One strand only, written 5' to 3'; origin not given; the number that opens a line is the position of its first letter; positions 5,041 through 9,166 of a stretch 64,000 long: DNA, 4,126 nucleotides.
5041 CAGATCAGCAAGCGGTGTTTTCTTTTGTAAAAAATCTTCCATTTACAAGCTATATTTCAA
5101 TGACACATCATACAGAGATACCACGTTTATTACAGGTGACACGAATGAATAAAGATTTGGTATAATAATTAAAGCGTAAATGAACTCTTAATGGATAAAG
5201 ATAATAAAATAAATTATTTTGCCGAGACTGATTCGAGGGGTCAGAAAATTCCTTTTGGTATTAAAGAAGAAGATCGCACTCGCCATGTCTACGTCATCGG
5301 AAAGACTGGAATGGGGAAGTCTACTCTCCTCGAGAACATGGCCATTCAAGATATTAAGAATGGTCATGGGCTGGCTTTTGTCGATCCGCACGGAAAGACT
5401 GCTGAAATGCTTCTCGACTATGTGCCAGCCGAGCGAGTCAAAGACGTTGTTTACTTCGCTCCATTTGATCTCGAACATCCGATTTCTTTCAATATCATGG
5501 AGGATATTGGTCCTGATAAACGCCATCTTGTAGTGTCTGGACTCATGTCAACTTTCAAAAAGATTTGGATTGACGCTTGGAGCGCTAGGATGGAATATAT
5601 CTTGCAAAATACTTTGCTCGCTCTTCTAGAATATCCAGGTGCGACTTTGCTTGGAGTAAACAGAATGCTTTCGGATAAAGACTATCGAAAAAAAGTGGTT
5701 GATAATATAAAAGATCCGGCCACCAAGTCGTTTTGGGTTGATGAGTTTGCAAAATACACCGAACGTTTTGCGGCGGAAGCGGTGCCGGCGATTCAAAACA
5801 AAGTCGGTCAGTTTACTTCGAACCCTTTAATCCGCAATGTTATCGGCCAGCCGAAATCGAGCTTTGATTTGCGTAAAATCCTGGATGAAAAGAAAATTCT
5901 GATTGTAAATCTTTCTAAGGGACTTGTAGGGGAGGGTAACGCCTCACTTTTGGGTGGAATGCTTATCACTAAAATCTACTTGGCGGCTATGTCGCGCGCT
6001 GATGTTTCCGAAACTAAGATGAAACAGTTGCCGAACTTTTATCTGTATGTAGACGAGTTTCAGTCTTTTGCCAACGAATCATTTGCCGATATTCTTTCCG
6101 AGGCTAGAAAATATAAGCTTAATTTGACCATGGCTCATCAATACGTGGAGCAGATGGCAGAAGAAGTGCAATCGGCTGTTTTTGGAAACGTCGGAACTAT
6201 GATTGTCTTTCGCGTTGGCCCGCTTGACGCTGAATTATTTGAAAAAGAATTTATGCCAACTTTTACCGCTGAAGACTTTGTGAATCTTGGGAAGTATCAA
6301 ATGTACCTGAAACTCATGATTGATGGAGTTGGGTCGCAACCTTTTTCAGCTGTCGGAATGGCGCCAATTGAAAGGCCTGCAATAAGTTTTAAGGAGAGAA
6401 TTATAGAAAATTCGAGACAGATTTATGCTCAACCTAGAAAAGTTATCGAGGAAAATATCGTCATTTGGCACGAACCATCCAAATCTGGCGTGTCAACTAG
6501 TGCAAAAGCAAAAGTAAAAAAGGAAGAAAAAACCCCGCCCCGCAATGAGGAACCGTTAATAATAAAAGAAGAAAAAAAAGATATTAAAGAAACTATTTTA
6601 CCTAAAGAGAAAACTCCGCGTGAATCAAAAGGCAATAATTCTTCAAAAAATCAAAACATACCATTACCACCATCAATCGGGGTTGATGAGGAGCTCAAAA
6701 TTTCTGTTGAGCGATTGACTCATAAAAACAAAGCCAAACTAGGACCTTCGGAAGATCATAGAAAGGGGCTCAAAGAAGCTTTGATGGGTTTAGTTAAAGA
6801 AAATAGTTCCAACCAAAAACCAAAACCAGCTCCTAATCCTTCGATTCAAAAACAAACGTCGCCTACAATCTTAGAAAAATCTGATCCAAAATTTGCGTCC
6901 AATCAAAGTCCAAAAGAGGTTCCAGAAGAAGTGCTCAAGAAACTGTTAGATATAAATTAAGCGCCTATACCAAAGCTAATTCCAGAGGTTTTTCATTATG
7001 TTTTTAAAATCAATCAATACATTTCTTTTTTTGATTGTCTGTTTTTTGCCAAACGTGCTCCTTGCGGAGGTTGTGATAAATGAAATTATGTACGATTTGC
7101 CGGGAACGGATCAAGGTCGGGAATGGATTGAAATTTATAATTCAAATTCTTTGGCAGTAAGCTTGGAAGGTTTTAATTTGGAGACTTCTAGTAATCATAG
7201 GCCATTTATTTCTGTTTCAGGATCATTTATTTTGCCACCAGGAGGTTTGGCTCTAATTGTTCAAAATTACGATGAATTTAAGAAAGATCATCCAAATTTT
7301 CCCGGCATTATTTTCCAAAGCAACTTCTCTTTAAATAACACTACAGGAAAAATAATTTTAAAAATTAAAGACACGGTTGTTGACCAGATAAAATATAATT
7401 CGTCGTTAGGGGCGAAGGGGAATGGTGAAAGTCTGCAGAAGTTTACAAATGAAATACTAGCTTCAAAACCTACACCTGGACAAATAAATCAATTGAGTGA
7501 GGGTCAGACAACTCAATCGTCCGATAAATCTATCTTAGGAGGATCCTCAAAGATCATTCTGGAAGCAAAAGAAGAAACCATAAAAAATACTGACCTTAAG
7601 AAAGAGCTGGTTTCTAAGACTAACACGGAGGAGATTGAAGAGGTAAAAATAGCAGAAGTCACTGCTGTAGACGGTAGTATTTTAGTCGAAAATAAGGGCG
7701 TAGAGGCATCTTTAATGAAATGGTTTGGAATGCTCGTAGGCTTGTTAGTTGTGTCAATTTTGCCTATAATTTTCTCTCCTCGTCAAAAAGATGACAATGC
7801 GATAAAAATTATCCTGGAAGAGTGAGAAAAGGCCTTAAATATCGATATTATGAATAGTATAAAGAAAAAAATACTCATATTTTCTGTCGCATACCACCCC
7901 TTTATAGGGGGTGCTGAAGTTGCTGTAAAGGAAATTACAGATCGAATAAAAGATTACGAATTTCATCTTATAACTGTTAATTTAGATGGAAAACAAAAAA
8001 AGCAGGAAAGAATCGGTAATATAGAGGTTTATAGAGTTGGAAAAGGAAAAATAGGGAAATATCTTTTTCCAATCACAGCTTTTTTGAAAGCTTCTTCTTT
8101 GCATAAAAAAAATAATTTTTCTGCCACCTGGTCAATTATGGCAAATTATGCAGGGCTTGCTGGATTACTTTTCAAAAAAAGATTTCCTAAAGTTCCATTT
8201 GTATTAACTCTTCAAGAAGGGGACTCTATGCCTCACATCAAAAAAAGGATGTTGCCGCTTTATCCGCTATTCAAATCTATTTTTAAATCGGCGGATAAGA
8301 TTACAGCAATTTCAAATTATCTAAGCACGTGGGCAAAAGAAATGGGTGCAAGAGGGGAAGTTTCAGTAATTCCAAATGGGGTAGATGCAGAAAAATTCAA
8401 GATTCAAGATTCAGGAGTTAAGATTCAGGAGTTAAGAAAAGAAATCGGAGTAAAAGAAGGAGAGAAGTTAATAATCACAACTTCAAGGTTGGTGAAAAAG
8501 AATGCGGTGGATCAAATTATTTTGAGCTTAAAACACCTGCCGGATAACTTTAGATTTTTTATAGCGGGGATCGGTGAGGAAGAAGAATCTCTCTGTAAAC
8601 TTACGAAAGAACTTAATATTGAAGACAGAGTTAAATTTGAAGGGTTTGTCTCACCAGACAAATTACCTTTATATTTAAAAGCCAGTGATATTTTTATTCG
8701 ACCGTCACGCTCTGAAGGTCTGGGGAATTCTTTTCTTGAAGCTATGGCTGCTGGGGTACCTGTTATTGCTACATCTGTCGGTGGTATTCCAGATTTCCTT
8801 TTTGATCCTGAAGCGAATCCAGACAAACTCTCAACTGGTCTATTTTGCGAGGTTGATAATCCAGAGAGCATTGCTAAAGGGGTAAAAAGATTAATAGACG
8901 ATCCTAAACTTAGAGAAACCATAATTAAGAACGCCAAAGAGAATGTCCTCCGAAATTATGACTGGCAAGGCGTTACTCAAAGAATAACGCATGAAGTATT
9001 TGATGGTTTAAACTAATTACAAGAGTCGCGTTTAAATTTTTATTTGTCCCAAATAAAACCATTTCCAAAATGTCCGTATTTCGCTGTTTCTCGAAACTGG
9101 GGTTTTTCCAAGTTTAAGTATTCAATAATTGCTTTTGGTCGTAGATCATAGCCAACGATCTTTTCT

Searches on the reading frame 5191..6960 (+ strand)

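Call 64: search_protein_families(library=pfam, proteins=[window:5191-6960:+])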
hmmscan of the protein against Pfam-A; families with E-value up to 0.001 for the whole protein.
window:5191-6960:+ (589 aa): 3 families
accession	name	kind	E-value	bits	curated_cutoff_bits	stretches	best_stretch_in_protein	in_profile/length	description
PF10412.15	TrwB_AAD_bind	-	9.2e-06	25.2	20.5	1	20-344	7-312/387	Type IV secretion-system coupling protein DNA-binding domain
PF01935.23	DUF87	-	3.7e-05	24.4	23.2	1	19-74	11-68/220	Helicase HerA, central domain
PF12696.13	TraG-D_C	-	0.0002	21.7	22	1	283-342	2-66/126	TraM recognition site of TraD and TraG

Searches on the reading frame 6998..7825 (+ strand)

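Call 64: search_protein_families(library=pfam, proteins=[window:6998-7825:+])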
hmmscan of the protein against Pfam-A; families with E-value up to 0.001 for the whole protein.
window:6998-7825:+ (275 aa): 1 family
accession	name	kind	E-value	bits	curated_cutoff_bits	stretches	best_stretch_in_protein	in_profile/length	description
PF00932.25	LTD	-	4.2e-15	56.5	34.3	1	23-134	6-108/109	Lamin Tail Domain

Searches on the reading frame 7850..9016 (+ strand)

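Call 64: search_protein_families(library=pfam, proteins=[window:7850-9016:+])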
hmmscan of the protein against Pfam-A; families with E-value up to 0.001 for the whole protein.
window:7850-9016:+ (388 aa): 6 families
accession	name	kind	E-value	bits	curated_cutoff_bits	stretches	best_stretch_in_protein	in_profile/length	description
PF00534.26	Glycos_transf_1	-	2e-42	145.1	26.4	1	192-364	2-171/172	Glycosyl transferases group 1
PF13692.12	Glyco_trans_1_4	-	2.5e-29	102.8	27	1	206-351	2-142/142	Glycosyl transferases group 1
PF13439.12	Glyco_transf_4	-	7.8e-13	49.2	28.5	1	19-181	1-169/170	Glycosyltransferase Family 4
PF13524.12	Glyco_trans_1_2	-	7e-12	46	25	1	227-379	9-142/144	Glycosyl transferase-like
PF20706.3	GT4-conflict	-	2.2e-10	40.5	26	1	261-378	263-384/385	Family 4 Glycosyltransferase in conflict systems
PF13579.12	Glyco_trans_4_4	-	4.3e-06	27.6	29.7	1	21-177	2-158/158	Glycosyl transferase 4-like domain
